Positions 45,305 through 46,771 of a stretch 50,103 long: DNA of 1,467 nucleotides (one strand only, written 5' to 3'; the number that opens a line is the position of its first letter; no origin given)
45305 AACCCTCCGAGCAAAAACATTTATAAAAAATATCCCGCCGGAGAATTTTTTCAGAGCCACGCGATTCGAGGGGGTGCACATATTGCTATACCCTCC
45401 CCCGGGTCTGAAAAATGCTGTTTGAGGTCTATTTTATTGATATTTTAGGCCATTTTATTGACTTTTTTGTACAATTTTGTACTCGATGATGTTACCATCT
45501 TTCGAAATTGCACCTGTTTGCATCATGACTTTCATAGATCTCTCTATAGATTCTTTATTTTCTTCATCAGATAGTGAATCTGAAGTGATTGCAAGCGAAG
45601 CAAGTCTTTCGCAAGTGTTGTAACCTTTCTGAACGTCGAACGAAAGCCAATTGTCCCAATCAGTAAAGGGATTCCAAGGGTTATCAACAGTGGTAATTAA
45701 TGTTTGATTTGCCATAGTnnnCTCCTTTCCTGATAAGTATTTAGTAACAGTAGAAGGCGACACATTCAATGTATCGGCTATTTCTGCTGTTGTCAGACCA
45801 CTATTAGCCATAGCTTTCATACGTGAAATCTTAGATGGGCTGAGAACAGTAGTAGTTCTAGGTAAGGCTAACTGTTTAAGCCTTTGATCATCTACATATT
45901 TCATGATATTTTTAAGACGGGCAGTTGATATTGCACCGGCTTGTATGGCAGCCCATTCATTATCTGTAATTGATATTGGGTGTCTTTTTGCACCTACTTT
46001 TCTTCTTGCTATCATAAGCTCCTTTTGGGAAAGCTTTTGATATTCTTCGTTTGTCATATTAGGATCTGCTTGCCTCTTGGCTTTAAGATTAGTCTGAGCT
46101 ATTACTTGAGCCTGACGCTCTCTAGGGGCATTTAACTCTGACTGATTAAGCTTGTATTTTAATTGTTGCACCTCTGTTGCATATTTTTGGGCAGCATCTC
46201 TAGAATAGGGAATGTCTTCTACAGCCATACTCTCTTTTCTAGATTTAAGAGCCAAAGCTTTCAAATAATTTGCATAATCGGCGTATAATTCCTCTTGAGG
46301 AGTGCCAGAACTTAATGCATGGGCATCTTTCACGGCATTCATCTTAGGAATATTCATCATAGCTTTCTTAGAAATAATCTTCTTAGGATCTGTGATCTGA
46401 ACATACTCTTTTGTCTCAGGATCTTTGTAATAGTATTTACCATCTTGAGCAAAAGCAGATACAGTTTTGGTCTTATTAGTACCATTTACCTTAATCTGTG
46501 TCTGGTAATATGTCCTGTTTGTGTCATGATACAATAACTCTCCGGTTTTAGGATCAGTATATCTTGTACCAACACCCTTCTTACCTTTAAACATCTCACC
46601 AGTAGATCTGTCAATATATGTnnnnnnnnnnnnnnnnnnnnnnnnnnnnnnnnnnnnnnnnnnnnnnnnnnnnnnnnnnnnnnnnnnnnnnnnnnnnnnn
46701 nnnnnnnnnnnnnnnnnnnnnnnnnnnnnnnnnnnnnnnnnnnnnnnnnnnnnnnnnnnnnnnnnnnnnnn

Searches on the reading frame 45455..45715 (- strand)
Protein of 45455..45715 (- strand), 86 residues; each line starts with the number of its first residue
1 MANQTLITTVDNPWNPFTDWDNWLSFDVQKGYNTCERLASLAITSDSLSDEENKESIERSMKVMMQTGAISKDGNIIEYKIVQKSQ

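Call 10: search_protein_families(library=pfam, proteins=[window:45455-45715:-], max_evalue=0.01)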
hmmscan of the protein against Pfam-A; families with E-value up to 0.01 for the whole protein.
window:45455-45715:- (86 aa): 0 families

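Call 13: search_protein_families(library=phrogs, proteins=[window:45455-45715:-], max_evalue=0.001)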
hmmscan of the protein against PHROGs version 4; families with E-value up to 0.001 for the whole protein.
window:45455-45715:- (86 aa): 1 family
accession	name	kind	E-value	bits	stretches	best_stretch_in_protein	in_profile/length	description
phrog_4303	-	unknown function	2.8e-22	79.9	1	4-68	3-67/86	-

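Call 17: search_dna_similar(query=window:45455-45715:-, collection=phages, mode=protein, max_rows=40, max_evalue=0.001)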
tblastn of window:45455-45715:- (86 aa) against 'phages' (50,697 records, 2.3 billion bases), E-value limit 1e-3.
Records with a match: 234; places in all: 234; records where one place covers at least 80% of the query: 50.
Best place of each record, by identity: <60% 234.
By first word of the organism name: Arthrobacter 95; Gordonia 55; Streptomyces 46; Siphovirus 12; Curtobacterium 7; Lactococcus 5; Rhodococcus 4; Microbacterium 4; Caudovirus 2; Faecalibacterium 2; and 2 more.
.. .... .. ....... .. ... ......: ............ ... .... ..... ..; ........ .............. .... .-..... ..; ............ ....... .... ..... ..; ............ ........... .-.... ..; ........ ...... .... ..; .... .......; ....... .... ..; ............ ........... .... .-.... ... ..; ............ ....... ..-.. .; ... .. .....
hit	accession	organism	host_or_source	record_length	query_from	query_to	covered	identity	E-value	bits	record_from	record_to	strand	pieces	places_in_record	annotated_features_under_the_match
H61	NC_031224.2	Arthrobacter phage Mudcat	Arthrobacter sp. ATCC 21022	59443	1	78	91%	40.5%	3e-11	62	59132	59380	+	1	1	95: hypothetical protein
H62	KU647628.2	Arthrobacter phage Mudcat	Arthrobacter sp. ATCC 21022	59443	1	78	91%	40.5%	3e-11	62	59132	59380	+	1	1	95: hypothetical protein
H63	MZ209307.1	Arthrobacter phage GoCrazy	Arthrobacter sp. ATCC 21022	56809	1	78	91%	39.3%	9e-11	61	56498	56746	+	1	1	95: hypothetical protein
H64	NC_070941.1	Arthrobacter phage Correa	Arthrobacter sp. ATCC 21022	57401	1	78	91%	39.3%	9e-11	61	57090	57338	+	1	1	hypothetical protein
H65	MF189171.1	Arthrobacter phage Correa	Arthrobacter sp. ATCC 21022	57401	1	78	91%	39.3%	9e-11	61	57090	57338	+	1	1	hypothetical protein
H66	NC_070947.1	Arthrobacter phage KeaneyLin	Arthrobacter sp. ATCC 21022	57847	1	78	91%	39.3%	9e-11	61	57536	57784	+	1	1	95: hypothetical protein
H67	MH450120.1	Arthrobacter phage KeaneyLin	Arthrobacter sp. ATCC 21022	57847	1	78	91%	39.3%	9e-11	61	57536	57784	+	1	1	95: hypothetical protein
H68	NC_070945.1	Arthrobacter phage Kardesai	Arthrobacter sp. ATCC 21022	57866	1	78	91%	39.3%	9e-11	61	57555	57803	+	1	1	100: hypothetical protein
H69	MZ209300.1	Arthrobacter phage Kardesai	Arthrobacter sp. ATCC 21022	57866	1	78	91%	39.3%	9e-11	61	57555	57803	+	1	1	100: hypothetical protein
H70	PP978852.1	Arthrobacter phage Mooshroom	Arthrobacter sp. ATCC 21022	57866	1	78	91%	39.3%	9e-11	61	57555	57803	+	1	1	101: hypothetical protein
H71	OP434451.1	Arthrobacter phage BenitoAntonio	Arthrobacter sp. ATCC 21022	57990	1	78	91%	39.3%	9e-11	61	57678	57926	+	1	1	99: hypothetical protein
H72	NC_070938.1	Arthrobacter phage Arcadia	Arthrobacter sp. ATCC 20122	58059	1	78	91%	39.3%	9e-11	61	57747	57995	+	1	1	hypothetical protein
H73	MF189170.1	Arthrobacter phage Arcadia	Arthrobacter sp. ATCC 20122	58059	1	78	91%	39.3%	9e-11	61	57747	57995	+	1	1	hypothetical protein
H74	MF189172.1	Arthrobacter phage Elsa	Arthrobacter sp. ATCC 21022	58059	1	78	91%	39.3%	9e-11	61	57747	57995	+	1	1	hypothetical protein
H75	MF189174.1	Arthrobacter phage Nason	Arthrobacter sp. ATCC 21022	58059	1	78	91%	39.3%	9e-11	61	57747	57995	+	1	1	hypothetical protein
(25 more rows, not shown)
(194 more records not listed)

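Call 24: find_related_loci(query=window:45455-45715:-, collection=viral_contigs, flank=1500)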
Query window:45455-45715:- (86 aa) in viral_contigs; peptide patterns used: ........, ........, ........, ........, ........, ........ (x = any residue, [..] = any of these).
15 stretches matched a pattern; 1 encode a relative of the query (tblastn E <= 1e-3); 1 distinct loci.
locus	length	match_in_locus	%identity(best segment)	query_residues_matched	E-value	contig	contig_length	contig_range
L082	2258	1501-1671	47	1-57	3e-16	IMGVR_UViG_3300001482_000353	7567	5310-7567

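Call 51: search_protein_families(library=ncbifam, proteins=[window:45455-45715:-], max_evalue=0.01)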
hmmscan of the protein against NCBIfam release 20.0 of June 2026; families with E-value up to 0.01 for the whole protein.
window:45455-45715:- (86 aa): 0 families

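Call 59: find_encoding_contigs(protein=window:45455-45715:-, flank=1500, max_places=10)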
Protein window:45455-45715:- (86 aa): 24 contigs read that carry it; 10 places shown.
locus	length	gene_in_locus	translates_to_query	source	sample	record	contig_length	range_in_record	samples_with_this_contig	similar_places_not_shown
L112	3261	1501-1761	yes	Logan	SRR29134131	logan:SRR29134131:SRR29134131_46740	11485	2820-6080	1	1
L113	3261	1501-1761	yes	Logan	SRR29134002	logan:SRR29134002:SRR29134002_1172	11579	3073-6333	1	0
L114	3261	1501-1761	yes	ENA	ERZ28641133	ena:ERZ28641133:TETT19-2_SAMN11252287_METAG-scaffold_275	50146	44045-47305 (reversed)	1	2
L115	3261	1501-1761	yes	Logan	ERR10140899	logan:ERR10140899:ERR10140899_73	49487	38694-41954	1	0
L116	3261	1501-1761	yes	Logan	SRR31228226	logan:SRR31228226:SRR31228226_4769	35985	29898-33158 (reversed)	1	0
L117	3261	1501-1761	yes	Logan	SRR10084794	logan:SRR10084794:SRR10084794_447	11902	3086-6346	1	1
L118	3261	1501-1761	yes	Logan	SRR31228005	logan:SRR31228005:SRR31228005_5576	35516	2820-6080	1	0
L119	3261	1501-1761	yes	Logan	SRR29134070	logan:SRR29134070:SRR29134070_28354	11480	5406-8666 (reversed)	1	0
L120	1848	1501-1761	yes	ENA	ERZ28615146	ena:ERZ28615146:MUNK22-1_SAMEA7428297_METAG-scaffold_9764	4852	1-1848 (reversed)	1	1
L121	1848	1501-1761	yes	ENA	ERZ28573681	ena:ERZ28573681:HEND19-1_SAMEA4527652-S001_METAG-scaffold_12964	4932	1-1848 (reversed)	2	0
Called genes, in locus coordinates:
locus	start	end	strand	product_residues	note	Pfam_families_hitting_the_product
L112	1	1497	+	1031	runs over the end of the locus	PF00196:GerE (faint), PF08004:DUF1699 (faint), PF08279:HTH_11 (faint), PF13384:HTH_23 (faint), PF13412:HTH_24 (faint), PF13936:HTH_38 (faint), PF08281:Sigma70_r4_2 (faint)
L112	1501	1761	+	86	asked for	-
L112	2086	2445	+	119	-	-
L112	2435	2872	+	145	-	-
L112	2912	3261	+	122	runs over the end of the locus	PF24829:Phage_connect_2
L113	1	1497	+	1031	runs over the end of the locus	PF00196:GerE (faint), PF01381:HTH_3 (faint), PF08004:DUF1699 (faint), PF08279:HTH_11 (faint), PF13384:HTH_23 (faint), PF13412:HTH_24 (faint), PF13936:HTH_38 (faint), PF21694:DNA_pol3_delta_C (faint), +1 more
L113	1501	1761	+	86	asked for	-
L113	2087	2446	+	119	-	-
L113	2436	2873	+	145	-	-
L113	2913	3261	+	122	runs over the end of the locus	PF24829:Phage_connect_2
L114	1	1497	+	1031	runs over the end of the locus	PF00196:GerE (faint), PF01381:HTH_3 (faint), PF08004:DUF1699 (faint), PF08279:HTH_11 (faint), PF13384:HTH_23 (faint), PF13412:HTH_24 (faint), PF13936:HTH_38 (faint), PF21694:DNA_pol3_delta_C (faint), +2 more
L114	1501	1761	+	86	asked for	-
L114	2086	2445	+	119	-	-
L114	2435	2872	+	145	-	-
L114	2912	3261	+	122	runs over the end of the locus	PF24829:Phage_connect_2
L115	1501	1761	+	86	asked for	-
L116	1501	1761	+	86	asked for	-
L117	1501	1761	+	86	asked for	-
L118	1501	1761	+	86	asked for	-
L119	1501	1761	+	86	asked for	-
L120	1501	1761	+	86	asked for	-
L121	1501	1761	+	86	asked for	-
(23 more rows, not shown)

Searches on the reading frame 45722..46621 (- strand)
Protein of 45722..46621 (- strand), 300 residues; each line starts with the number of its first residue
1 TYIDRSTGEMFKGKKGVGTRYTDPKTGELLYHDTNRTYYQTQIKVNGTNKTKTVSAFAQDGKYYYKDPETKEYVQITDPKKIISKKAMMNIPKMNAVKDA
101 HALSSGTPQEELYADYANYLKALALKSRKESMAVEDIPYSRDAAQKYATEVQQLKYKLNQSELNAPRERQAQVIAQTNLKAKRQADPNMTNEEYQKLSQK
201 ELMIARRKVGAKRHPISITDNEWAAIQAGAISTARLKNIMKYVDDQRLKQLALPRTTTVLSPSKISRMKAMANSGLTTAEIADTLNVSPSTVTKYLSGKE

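Call 25: find_related_loci(query=window:45722-46621:-, collection=viral_contigs, flank=1500)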
Query window:45722-46621:- (300 aa) in viral_contigs; peptide patterns used: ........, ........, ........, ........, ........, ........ (x = any residue, [..] = any of these).
17 stretches matched a pattern; 13 encode a relative of the query (tblastn E <= 1e-3); 13 distinct loci.
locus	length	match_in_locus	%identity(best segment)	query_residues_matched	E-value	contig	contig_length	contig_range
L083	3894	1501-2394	48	2-300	2e-78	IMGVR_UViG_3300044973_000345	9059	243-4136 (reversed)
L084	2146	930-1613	54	73-300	3e-69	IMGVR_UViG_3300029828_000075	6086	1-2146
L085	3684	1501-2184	54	73-300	1e-67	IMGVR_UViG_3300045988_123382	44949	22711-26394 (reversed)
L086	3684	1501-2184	54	73-300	1e-67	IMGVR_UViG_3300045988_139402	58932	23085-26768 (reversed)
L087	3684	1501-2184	54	73-300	1e-67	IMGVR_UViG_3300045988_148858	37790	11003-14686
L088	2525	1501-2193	48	60-296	1e-57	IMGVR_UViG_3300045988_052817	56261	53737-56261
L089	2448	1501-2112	50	93-296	3e-56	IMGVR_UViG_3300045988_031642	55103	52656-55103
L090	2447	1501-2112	50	93-296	3e-56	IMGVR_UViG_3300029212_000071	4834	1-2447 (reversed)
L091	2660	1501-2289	43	18-295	5e-55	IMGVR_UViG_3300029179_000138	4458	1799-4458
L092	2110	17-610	48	99-296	6e-54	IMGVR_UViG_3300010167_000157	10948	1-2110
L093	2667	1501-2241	39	18-300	2e-53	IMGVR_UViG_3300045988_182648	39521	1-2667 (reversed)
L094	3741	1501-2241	39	18-300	2e-53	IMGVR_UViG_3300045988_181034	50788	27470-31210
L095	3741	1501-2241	40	18-300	5e-53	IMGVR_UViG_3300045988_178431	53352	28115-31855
